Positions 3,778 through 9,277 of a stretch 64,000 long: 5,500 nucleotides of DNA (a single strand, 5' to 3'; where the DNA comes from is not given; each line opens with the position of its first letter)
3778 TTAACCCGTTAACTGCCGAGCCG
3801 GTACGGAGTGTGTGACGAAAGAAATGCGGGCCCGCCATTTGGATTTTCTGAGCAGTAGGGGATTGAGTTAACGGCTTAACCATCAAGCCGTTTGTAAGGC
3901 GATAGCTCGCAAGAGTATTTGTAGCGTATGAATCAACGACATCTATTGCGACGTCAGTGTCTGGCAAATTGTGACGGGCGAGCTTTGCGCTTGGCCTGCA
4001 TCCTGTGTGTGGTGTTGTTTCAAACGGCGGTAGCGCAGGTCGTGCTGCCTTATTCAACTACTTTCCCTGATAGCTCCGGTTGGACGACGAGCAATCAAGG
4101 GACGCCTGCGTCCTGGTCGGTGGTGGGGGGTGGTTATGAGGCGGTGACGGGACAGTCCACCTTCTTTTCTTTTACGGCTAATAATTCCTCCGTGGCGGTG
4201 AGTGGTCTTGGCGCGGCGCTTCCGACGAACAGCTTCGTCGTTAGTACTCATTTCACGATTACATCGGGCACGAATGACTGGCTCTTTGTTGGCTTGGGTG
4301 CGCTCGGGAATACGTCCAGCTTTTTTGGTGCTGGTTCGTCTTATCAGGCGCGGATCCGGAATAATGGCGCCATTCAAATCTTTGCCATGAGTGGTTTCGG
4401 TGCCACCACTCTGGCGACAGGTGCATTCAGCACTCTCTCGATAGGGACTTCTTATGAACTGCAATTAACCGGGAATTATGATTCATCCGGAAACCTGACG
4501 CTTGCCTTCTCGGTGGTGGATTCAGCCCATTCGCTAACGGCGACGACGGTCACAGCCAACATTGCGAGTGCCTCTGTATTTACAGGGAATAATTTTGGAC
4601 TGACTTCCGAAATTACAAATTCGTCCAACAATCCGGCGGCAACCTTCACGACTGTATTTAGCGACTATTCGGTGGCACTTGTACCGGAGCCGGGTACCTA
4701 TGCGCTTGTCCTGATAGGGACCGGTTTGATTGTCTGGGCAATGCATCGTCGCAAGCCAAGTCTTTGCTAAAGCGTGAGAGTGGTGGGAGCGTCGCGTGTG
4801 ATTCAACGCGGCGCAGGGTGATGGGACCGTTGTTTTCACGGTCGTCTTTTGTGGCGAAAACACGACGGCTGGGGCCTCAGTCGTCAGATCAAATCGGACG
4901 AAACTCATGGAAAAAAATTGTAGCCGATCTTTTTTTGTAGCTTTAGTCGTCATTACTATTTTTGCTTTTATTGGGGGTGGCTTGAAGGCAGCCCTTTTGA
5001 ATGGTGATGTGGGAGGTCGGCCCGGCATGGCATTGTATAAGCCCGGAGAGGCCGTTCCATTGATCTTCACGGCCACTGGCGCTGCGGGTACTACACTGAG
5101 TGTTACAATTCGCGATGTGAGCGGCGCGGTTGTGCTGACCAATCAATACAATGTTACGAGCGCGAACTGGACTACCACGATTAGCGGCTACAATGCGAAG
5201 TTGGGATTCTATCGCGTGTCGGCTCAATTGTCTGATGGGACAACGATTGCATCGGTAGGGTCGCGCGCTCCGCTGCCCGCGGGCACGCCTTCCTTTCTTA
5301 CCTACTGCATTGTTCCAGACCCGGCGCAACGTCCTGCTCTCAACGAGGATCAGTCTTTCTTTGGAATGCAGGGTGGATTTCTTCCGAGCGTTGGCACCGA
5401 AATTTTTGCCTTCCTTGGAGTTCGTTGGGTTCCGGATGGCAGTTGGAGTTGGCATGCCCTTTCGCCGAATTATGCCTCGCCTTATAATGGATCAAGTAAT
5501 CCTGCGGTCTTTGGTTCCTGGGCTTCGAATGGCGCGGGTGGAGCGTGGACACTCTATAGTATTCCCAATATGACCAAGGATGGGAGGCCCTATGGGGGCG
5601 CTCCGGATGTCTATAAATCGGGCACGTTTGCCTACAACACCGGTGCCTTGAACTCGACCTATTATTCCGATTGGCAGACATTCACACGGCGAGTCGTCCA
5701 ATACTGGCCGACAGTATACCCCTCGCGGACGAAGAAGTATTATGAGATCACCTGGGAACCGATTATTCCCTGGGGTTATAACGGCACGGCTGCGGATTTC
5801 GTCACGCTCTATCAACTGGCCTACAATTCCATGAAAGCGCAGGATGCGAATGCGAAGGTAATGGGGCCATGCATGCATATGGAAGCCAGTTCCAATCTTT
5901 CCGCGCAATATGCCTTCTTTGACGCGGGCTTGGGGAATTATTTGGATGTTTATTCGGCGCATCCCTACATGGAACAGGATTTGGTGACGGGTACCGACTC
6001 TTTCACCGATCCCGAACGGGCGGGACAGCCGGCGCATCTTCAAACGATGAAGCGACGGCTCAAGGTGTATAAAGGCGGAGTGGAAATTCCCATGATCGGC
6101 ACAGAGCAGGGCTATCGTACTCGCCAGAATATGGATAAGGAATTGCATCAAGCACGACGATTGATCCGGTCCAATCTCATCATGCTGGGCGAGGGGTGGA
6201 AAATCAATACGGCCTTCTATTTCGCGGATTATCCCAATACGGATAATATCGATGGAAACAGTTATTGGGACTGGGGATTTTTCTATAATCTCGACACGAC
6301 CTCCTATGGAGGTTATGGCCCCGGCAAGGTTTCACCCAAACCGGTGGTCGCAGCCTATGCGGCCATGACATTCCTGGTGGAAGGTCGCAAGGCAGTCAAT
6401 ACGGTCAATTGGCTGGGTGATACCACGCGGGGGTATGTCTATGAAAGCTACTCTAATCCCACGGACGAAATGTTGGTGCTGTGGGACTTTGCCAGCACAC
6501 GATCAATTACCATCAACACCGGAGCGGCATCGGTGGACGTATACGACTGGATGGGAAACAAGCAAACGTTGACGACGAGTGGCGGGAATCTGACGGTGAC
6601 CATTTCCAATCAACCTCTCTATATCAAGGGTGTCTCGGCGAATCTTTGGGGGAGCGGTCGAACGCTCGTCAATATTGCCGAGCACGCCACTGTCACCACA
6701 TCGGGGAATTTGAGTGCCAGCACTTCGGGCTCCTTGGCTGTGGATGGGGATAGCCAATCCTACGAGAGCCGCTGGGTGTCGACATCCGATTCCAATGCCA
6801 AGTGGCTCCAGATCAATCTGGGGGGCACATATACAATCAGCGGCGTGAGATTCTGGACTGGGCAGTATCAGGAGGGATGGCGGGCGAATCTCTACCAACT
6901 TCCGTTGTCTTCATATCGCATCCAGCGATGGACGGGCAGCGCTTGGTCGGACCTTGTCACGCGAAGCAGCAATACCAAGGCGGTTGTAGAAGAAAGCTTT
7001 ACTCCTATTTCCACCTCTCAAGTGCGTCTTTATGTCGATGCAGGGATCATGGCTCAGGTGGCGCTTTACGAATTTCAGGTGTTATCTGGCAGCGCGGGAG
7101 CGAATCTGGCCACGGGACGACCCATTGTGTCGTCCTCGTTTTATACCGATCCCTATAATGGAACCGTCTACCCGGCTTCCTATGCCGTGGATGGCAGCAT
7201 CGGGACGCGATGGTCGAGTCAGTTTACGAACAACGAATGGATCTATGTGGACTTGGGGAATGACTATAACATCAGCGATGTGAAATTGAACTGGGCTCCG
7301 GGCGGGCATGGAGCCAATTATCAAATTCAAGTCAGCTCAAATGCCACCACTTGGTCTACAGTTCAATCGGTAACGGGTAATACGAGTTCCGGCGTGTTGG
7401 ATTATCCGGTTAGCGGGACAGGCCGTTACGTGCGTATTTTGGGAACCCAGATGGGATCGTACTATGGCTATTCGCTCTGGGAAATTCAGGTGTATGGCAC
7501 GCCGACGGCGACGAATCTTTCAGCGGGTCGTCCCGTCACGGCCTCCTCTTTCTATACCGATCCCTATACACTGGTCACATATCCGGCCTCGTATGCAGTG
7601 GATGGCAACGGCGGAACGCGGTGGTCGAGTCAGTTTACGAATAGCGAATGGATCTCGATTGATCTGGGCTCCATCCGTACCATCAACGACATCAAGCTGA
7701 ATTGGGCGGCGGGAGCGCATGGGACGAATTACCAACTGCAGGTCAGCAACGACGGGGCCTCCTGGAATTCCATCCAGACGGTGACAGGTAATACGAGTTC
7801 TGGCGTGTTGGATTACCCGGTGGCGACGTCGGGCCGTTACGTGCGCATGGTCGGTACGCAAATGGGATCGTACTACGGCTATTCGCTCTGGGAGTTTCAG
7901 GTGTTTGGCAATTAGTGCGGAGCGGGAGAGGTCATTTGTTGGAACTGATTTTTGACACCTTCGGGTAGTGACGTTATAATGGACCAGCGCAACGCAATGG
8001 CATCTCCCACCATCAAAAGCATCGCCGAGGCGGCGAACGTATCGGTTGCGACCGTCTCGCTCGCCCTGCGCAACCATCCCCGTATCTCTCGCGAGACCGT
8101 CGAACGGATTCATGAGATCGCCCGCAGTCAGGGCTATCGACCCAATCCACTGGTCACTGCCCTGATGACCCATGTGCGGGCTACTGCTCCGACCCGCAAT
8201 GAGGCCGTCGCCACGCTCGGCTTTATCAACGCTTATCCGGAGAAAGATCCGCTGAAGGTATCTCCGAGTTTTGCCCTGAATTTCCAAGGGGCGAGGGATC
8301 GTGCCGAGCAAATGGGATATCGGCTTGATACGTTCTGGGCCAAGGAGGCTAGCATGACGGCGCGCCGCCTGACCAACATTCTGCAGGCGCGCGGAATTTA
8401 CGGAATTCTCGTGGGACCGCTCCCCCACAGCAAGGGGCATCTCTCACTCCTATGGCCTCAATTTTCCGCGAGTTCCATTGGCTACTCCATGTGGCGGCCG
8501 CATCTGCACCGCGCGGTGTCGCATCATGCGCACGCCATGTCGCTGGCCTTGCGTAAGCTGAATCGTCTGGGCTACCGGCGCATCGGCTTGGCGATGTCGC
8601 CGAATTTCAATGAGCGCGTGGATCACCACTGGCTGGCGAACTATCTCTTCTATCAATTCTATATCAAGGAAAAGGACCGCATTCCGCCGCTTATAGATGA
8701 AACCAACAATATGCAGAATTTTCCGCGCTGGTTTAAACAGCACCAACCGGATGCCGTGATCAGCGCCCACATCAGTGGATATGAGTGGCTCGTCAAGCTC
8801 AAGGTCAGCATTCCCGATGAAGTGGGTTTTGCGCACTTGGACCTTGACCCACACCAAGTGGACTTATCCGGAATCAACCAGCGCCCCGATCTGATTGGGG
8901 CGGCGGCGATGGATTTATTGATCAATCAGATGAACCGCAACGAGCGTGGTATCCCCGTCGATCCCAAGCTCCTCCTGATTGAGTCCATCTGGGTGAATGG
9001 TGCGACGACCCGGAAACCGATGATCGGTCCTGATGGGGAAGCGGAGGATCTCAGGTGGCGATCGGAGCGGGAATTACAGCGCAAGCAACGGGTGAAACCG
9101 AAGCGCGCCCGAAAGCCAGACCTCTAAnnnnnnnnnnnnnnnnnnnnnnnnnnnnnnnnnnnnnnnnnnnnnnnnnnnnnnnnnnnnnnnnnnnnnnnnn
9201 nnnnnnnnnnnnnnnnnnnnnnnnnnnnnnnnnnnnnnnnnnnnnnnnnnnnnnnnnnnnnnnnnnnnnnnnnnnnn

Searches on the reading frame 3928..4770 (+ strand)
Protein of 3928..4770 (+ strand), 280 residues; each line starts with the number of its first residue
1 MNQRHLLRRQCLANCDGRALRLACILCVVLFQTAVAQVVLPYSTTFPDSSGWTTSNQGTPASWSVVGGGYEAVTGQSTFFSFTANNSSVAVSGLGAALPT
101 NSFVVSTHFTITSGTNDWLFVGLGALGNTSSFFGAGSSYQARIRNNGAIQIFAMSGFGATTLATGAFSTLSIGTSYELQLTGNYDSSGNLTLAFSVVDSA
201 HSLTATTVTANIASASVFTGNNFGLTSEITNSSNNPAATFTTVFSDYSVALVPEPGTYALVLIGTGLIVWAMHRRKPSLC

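Call 73: search_protein_families(library=pfam, proteins=[window:3928-4770:+], max_evalue=0.001)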
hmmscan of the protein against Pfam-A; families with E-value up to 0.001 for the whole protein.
window:3928-4770:+ (280 aa): 1 family
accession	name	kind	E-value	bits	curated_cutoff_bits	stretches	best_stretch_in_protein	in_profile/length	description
PF07589.16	PEP-CTERM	-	1.2e-06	28.8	20.7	1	252-275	2-24/24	PEP-CTERM motif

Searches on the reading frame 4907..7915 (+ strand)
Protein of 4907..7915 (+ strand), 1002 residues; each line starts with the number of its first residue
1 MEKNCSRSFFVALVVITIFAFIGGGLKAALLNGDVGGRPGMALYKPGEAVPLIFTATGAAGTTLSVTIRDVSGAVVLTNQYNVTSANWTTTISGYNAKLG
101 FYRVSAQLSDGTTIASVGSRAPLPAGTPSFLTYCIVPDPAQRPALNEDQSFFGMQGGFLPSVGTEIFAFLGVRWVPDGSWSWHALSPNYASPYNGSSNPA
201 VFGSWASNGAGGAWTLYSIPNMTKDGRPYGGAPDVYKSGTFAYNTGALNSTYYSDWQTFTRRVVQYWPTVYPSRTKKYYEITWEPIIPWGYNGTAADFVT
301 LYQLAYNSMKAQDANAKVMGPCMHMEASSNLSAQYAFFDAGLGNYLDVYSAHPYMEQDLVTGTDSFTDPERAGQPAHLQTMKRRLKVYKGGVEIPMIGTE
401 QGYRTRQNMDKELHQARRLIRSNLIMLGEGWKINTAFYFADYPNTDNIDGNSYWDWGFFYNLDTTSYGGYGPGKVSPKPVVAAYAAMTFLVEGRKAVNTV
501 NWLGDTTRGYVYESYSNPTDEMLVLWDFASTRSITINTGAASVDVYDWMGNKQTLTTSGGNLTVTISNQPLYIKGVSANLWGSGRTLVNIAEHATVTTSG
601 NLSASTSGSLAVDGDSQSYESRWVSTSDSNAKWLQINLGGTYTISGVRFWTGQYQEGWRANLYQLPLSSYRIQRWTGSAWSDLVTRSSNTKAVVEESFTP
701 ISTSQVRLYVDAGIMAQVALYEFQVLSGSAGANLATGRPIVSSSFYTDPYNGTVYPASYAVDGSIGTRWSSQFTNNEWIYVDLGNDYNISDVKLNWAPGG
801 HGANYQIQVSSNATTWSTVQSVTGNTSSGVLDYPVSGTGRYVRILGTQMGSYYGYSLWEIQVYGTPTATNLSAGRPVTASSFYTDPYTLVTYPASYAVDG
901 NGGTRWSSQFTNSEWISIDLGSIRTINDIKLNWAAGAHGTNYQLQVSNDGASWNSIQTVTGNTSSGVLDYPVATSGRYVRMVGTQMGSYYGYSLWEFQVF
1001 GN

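Call 73: search_protein_families(library=pfam, proteins=[window:4907-7915:+], max_evalue=0.001)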
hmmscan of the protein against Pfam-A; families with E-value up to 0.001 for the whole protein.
window:4907-7915:+ (1002 aa): 2 families
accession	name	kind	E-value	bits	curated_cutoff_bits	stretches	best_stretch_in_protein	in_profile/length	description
PF00754.31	F5_F8_type_C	-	3.7e-53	179.4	28.2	3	877-996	2-125/127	F5/8 type C domain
PF22633.2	F5_F8_type_C_2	-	4.1e-51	172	27.8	3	759-844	1-91/91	NedA-like, galactose-binding domain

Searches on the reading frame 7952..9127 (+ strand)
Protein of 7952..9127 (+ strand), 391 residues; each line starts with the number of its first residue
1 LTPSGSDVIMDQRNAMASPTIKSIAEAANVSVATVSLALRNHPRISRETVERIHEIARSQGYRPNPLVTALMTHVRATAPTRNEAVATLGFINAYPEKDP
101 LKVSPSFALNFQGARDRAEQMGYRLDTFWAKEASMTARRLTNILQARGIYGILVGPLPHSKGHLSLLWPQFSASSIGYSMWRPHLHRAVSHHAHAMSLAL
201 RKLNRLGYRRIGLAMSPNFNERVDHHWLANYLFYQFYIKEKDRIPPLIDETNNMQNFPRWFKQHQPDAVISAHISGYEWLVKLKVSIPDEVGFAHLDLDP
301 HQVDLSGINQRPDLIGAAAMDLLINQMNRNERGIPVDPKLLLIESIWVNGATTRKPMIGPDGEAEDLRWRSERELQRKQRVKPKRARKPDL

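Call 73: search_protein_families(library=pfam, proteins=[window:7952-9127:+], max_evalue=0.001)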
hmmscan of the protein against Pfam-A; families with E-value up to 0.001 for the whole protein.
window:7952-9127:+ (391 aa): 2 families
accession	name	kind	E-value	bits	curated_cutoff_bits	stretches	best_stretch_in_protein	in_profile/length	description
PF00356.27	LacI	-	4e-15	55.8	27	1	20-65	1-46/46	Bacterial regulatory proteins, lacI family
PF13377.12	Peripla_BP_3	-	8.1e-06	26.5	26.5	1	203-332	4-148/167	Periplasmic binding protein-like domain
